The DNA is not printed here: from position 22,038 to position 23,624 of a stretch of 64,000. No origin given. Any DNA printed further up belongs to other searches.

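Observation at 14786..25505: Five tandem PorE-like paralogs that differ essentially only in their C-terminal envelope anchor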

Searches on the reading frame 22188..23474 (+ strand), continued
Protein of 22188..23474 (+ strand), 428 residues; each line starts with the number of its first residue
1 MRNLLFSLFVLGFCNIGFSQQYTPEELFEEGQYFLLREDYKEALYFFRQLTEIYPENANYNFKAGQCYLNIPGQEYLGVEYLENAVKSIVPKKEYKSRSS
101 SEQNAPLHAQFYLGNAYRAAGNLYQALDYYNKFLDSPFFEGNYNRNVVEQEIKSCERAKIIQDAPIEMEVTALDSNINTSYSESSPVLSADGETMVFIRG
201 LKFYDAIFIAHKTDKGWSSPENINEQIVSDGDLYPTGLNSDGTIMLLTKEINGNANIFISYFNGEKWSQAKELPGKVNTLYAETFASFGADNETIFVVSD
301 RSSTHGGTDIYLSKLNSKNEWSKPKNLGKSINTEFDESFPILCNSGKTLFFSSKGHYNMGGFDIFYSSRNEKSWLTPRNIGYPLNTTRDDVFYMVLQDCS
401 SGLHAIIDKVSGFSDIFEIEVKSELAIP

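Call 19: search_protein_families(library=ncbifam, proteins=[L075:9908-11965:+, L073:9860-11908:+, L072:9977-11992:+, L080:7697-9712:+, L066:9851-12037:+, L068:5350-7425:+, L068:7560-9836:+, L070:8494-10539:+, L070:10586-13261:+, L063:6501-8756:+], max_evalue=1e-20)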
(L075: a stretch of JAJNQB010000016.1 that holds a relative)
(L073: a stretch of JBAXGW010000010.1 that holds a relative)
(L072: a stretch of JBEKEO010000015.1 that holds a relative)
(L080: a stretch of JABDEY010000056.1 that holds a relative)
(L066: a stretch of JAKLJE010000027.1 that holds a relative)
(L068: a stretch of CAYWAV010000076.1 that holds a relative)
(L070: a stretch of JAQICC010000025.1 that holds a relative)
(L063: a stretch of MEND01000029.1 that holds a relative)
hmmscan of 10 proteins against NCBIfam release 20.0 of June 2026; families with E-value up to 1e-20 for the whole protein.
L075:9908-11965:+ (685 aa): 2 families
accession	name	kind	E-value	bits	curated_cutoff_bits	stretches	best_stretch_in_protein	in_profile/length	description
NF053607.1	CHU_0125_OmpA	equivalog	5.7e-60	203.5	620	1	31-636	20-596/639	CHU_0125 family OmpA-like outer membrane integrity protein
NF052230.1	T9SS_PorE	exception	1.3e-54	185.6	600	1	30-506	25-472/648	PorE family type IX secretion system protein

L073:9860-11908:+ (682 aa): 11 families
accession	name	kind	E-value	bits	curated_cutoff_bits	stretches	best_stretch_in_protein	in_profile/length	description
NF053607.1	CHU_0125_OmpA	equivalog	1.3e-104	351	620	1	62-681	34-638/639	CHU_0125 family OmpA-like outer membrane integrity protein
NF052230.1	T9SS_PorE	exception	1.1e-88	298.1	600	1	129-660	93-600/648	PorE family type IX secretion system protein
NF053611.1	YiaD_Gzip_OmpA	equivalog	6.7e-34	117.4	175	1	575-679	102-206/206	YiaD family glycine zipper/OmpA-like lipoprotein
NF053612.1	anchor_PA1041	equivalog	9.3e-31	107.6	250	1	574-679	130-235/236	PA1041 family peptidoglycan-binding anchor lipoprotein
NF053613.1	OMP_toxin_LptF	equivalog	1.4e-27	97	400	1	561-679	127-245/256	lipotoxin F family OmpA-related lipoprotein LptF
NF045787.1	OmpABordt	equivalog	4.7e-27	94.9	200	1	576-680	86-190/194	outer membrane protein OmpA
NF053585.1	OMP_LP_YfiB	equivalog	3.5e-25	88.8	128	1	564-675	48-156/163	outer membrane lipoprotein YfiB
TIGR02802.1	Pal_lipo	equivalog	4.7e-24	84.5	125.35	1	577-678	2-103/104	peptidoglycan-associated lipoprotein Pal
NF033763.1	exchanger_TraB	exception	3.2e-22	78.2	700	1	550-680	367-498/522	outer membrane exchange protein TraB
NF007804.1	PRK10510.1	equivalog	1.4e-21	76.9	307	1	575-677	112-214/219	OmpA family lipoprotein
NF006541.1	PRK09038.1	equivalog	4.8e-21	75.5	283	1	523-679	89-248/253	flagellar motor protein MotD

L072:9977-11992:+ (671 aa): 9 families
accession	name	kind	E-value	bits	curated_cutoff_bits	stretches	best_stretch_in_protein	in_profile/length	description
NF053607.1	CHU_0125_OmpA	equivalog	2.5e-109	366.6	620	1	111-669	89-638/639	CHU_0125 family OmpA-like outer membrane integrity protein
NF052230.1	T9SS_PorE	exception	7.3e-87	292.2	600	1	114-652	96-604/648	PorE family type IX secretion system protein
NF053611.1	YiaD_Gzip_OmpA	equivalog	2e-35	122.4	175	1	561-667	100-206/206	YiaD family glycine zipper/OmpA-like lipoprotein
NF053612.1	anchor_PA1041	equivalog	9.9e-30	104.2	250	1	527-667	95-235/236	PA1041 family peptidoglycan-binding anchor lipoprotein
NF045787.1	OmpABordt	equivalog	6.1e-28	97.8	200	1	552-668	74-190/194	outer membrane protein OmpA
TIGR02802.1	Pal_lipo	equivalog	6.3e-27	93.7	125.35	1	565-666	2-103/104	peptidoglycan-associated lipoprotein Pal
NF053613.1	OMP_toxin_LptF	equivalog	2.3e-26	93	400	1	551-668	129-246/256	lipotoxin F family OmpA-related lipoprotein LptF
NF053585.1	OMP_LP_YfiB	equivalog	1.1e-24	87.1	128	1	563-668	56-161/163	outer membrane lipoprotein YfiB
NF008067.1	PRK10802.1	equivalog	1.2e-21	77.3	261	1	563-663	67-167/171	peptidoglycan-associated lipoprotein Pal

L080:7697-9712:+ (671 aa): 5 families
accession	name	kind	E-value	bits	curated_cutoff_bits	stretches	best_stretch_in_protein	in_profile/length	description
NF053607.1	CHU_0125_OmpA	equivalog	3.6e-100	336.3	620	1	1-657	1-638/639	CHU_0125 family OmpA-like outer membrane integrity protein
NF052230.1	T9SS_PorE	exception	4.2e-89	299.6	600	1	10-630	7-600/648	PorE family type IX secretion system protein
NF053611.1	YiaD_Gzip_OmpA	equivalog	1.4e-29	103.3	175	1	543-655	99-206/206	YiaD family glycine zipper/OmpA-like lipoprotein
NF053613.1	OMP_toxin_LptF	equivalog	1.5e-22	80.5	400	1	527-657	123-247/256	lipotoxin F family OmpA-related lipoprotein LptF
NF053612.1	anchor_PA1041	equivalog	1.2e-21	77.8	250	1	544-655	130-235/236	PA1041 family peptidoglycan-binding anchor lipoprotein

L066:9851-12037:+ (728 aa): 9 families
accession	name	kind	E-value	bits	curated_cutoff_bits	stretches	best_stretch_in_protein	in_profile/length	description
NF053607.1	CHU_0125_OmpA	equivalog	1.8e-85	287.8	620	1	74-707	16-638/639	CHU_0125 family OmpA-like outer membrane integrity protein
NF052230.1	T9SS_PorE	exception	7.9e-80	268.9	600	1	66-679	7-599/648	PorE family type IX secretion system protein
NF053611.1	YiaD_Gzip_OmpA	equivalog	3.7e-33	115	175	1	595-704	102-205/206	YiaD family glycine zipper/OmpA-like lipoprotein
NF053612.1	anchor_PA1041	equivalog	1.2e-26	94.2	250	1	579-705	112-235/236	PA1041 family peptidoglycan-binding anchor lipoprotein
NF045787.1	OmpABordt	equivalog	3.9e-25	88.7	200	1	589-706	78-190/194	outer membrane protein OmpA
NF053613.1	OMP_toxin_LptF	equivalog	4.2e-24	85.6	400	1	592-705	138-245/256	lipotoxin F family OmpA-related lipoprotein LptF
NF007804.1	PRK10510.1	equivalog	2.9e-22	79.1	307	1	595-705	112-216/219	OmpA family lipoprotein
TIGR03789.1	pdsO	hypoth_equivalog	3e-21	76.2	152.2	1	591-686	135-230/243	sortase-associated OmpA-like protein PdsO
NF045788.1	Omp38Acinit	equivalog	5.7e-21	75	500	1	596-702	242-343/354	outer membrane protein Omp38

L068:5350-7425:+ (691 aa): 2 families
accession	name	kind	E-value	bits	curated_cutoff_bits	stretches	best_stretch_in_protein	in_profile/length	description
NF053607.1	CHU_0125_OmpA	equivalog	1.5e-64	218.6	620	1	19-637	10-594/639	CHU_0125 family OmpA-like outer membrane integrity protein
NF052230.1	T9SS_PorE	exception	6.7e-53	179.9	600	1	29-652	19-589/648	PorE family type IX secretion system protein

L068:7560-9836:+ (758 aa): 5 families
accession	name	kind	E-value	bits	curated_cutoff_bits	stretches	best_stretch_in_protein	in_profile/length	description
NF052230.1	T9SS_PorE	exception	9.1e-84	281.9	600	2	28-452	20-430/648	PorE family type IX secretion system protein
NF053607.1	CHU_0125_OmpA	equivalog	4.2e-82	276.6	620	2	3-439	3-415/639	CHU_0125 family OmpA-like outer membrane integrity protein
NF053611.1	YiaD_Gzip_OmpA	equivalog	5.3e-28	98.1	175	1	644-754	102-206/206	YiaD family glycine zipper/OmpA-like lipoprotein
NF053613.1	OMP_toxin_LptF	equivalog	3e-22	79.5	400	1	630-755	127-246/256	lipotoxin F family OmpA-related lipoprotein LptF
NF053612.1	anchor_PA1041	equivalog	1.6e-21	77.3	250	1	640-754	124-235/236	PA1041 family peptidoglycan-binding anchor lipoprotein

L070:8494-10539:+ (681 aa): 2 families
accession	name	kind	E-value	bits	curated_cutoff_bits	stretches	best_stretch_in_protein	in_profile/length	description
NF053607.1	CHU_0125_OmpA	equivalog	1.1e-57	196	620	1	14-499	8-481/639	CHU_0125 family OmpA-like outer membrane integrity protein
NF052230.1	T9SS_PorE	exception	1.6e-50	172.1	600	1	13-468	6-448/648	PorE family type IX secretion system protein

L070:10586-13261:+ (891 aa): 4 families
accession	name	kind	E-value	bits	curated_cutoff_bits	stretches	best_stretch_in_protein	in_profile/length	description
NF053607.1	CHU_0125_OmpA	equivalog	2e-64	218.3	620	2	7-345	1-327/639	CHU_0125 family OmpA-like outer membrane integrity protein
NF052230.1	T9SS_PorE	exception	9.4e-58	196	600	2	65-441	57-426/648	PorE family type IX secretion system protein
NF053611.1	YiaD_Gzip_OmpA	equivalog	2.5e-24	86.2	175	1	591-700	103-206/206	YiaD family glycine zipper/OmpA-like lipoprotein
NF053612.1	anchor_PA1041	equivalog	3.6e-22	79.5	250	1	585-700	123-235/236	PA1041 family peptidoglycan-binding anchor lipoprotein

L063:6501-8756:+ (751 aa): 8 families
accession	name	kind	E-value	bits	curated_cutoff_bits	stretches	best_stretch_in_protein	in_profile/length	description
NF053607.1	CHU_0125_OmpA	equivalog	7.1e-94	315.5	620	2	36-463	24-434/639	CHU_0125 family OmpA-like outer membrane integrity protein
NF052230.1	T9SS_PorE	exception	1.3e-81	274.9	600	2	86-472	70-446/648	PorE family type IX secretion system protein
NF053611.1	YiaD_Gzip_OmpA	equivalog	1.9e-34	119.2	175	1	642-748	101-206/206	YiaD family glycine zipper/OmpA-like lipoprotein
NF053612.1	anchor_PA1041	equivalog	1.5e-27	97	250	1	637-748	122-235/236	PA1041 family peptidoglycan-binding anchor lipoprotein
NF045788.1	Omp38Acinit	equivalog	8.9e-27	94.1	500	1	644-745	242-343/354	outer membrane protein Omp38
NF053613.1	OMP_toxin_LptF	equivalog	3.7e-23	82.5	400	1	632-748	130-245/256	lipotoxin F family OmpA-related lipoprotein LptF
NF045787.1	OmpABordt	equivalog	6.2e-23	81.5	200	1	633-749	74-190/194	outer membrane protein OmpA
NF053585.1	OMP_LP_YfiB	equivalog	4.2e-21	75.5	128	1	643-746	56-158/163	outer membrane lipoprotein YfiB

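Call 29: search_solved_structures(query=A2, max_evalue=1)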
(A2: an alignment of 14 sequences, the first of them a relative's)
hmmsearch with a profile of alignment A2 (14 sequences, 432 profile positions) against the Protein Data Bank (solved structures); distinct sequences matched with E-value up to 1: 64 (the best 60 are shown).
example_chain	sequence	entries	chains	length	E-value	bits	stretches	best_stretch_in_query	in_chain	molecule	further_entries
9qhb_A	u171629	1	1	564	6.3e-30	107.4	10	25-135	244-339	Engineered tetratricopeptide repeat protein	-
8bu0_A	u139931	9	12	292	3.3e-18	68.8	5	25-136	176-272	Consensus tetratricopeptide repeat protein | Crystal structure of an 8-repeat consensus TPR superhelix with Zinc. | Monomer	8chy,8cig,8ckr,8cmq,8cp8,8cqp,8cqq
9qhc_A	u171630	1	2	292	1.7e-16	63.1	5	25-88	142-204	Engineered tetratricopeptide repeat protein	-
1na0_A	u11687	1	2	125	3.2e-11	45.8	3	23-87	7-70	designed protein CTPR3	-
8ch0_A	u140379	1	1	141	1.8e-10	43.3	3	25-88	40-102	Consensus tetratricopeptide repeat protein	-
2fo7_A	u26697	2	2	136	2.5e-10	42.8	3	25-88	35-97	SYNTHETIC CONSENSUS TPR PROTEIN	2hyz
2wqh_A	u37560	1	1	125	3.8e-09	38.9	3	23-88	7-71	CTPR3Y3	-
7obi_A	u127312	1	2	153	2.9e-08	36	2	26-88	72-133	CTPR-rv4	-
6v8e_A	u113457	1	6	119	1.7e-07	33.4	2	21-87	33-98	Designed protein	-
6vfh_A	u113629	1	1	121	1.8e-07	33.4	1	20-88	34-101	T33_dn10A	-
8ump_A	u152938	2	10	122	2.7e-07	32.8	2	39-88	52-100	T33-ml35-redesigned-TPR-domain-fold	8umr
6vfi_B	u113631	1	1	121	2.8e-07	32.8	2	21-88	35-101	O43_dn18B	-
3kd7_A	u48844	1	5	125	3.2e-07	32.6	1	28-87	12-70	CTPR390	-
1na3_A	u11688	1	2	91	4.2e-07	32.2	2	23-70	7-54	designed protein CTPR2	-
9gzg_A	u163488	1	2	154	5.6e-07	31.8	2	32-88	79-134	Engineered CTPR protein with glutamic acids for conductivity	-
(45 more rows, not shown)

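Call 40: predict_structure(alignment_id=A3)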
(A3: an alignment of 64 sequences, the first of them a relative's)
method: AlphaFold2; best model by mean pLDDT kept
length: 428 residues; sequences in the alignment: 64
mean_pLDDT: 92.1   pTM: 0.86
mean pLDDT of the five models: 92.1, 92.0, 91.8, 91.3, 91.1
residues with pLDDT >= 90: 364; 70-90: 38; 50-70: 22; < 50: 4
segments of 3 or more residues with pLDDT < 50: 15-18
pLDDT, mean of each block of 10 residues (from residue 1): 62 52 92 97 97 98 98 93 98 95 98 96 97 96 93 94 93 94 95 96 94 94 96 96 96 91 97 93 94 95 79 95 94 94 94 92 93 90 92 94 91 92 77
secondary structure, 60 per line:
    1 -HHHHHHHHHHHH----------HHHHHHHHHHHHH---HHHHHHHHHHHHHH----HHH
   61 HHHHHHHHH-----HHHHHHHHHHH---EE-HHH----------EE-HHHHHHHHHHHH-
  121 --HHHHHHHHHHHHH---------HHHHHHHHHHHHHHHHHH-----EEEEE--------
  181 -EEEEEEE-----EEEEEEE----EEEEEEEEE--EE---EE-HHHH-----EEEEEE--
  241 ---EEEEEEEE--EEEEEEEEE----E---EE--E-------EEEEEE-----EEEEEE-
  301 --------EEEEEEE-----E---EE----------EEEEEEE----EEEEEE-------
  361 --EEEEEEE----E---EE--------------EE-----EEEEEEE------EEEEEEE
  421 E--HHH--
elements in order: H2-13 H24-36 H40-53 H58-69 H75-85 H108-119 H123-135 H145-162 E168-172 E182-188 E194-200 E205-213 H224-227 E233-238 E244-251 E254-262 E283-288 E294-299 E309-315 E337-343 E348-353 E363-369 E401-407 E414-421

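Call 43: fold_search(model_id=the predicted structure, library=pdb)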
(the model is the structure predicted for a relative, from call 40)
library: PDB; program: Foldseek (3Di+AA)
matches with E <= 10: 1689; with E <= 0.001: 327
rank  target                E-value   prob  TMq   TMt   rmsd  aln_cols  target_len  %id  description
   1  7mx5_B                4.1e-10  1.00  0.37  0.40   8.5       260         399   16  Crystal structure of TolB from Acinetobacter baumannii (released 2021-05-26)
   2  7mx5_A                4.9e-10  1.00  0.37  0.39   9.2       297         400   15  Crystal structure of TolB from Acinetobacter baumannii (released 2021-05-26)
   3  2w8b_A                3.0e-09  1.00  0.40  0.41  13.2       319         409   10  Crystal structure of processed TolB in complex with Pal (released 2009-02-17)
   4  1crz                  4.8e-09  1.00  0.40  0.42  12.0       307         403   10  CRYSTAL STRUCTURE OF THE E. COLI TOLB PROTEIN (released 2000-08-16)
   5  2w8b_B                4.8e-09  1.00  0.40  0.41  13.6       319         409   10  Crystal structure of processed TolB in complex with Pal (released 2009-02-17)
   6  4r40_C                6.4e-09  1.00  0.41  0.43  11.7       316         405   10  Crystal Structure of TolB/Pal complex from Yersinia pestis. (released 2014-09-03)
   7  1c5k                  8.8e-09  1.00  0.40  0.43   4.4       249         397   12  THE STRUCTURE OF TOLB, AN ESSENTIAL COMPONENT OF THE TOL-DEPENDENT TRANSLOCATION SYSTEM AND ITS INTERACTIONS WITH THE TR (released 2000-12-06)
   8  2hqs_A                9.9e-09  1.00  0.40  0.41   5.4       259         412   11  Crystal structure of TolB/Pal complex (released 2007-04-03)
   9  6pnv                  1.0e-08  1.00  0.38  0.40   7.0       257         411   11  1.42 Angstrom Resolution Crystal Structure of Translocation Protein TolB from Salmonella enterica (released 2019-07-17)
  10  4pwz_B                1.5e-08  1.00  0.39  0.41  13.6       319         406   11  Crystal structure of TolB protein from Yersinia pestis CO92 (released 2014-04-02)
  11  4pwz_A                1.8e-08  1.00  0.37  0.39  13.2       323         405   10  Crystal structure of TolB protein from Yersinia pestis CO92 (released 2014-04-02)
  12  3iax_A                3.1e-08  1.00  0.40  0.42   4.7       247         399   12  The crystal structure of the TolB box of Colicin A in complex with TolB reveals important differences in the recruitme (released 2009-10-13)
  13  2hqs_B                3.1e-08  1.00  0.40  0.42   5.3       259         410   12  Crystal structure of TolB/Pal complex (released 2007-04-03)
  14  9a2l_MODEL_1_A        3.1e-08  1.00  0.41  0.41  13.9       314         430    9  Model of E. coli TolB by in-cell photo-crosslinking MS and deep learning (released 2023-02-24)
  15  4jml_A                6.7e-08  1.00  0.39  0.42  12.4       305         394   11  Crystal structure of the TolB(P201C)-ColicinE9 TBE peptide(A33C) complex. (released 2013-07-17)
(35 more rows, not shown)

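Call 74: find_encoding_contigs(protein=P0001, flank=1000, max_places=3)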
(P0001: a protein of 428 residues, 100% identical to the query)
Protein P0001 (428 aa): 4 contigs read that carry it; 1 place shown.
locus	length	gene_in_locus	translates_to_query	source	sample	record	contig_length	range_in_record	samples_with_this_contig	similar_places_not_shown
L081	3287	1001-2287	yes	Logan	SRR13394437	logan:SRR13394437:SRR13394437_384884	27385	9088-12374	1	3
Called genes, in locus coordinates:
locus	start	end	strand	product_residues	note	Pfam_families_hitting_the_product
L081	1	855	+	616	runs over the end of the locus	PF07676:PD40, PF00691:OmpA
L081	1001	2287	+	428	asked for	PF07719:TPR_2 (faint), PF13174:TPR_6 (faint), PF07676:PD40 (faint)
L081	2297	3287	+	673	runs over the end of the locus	PF12895:ANAPC3 (faint), PF13428:TPR_14 (faint), PF13432:TPR_16 (faint), PF07676:PD40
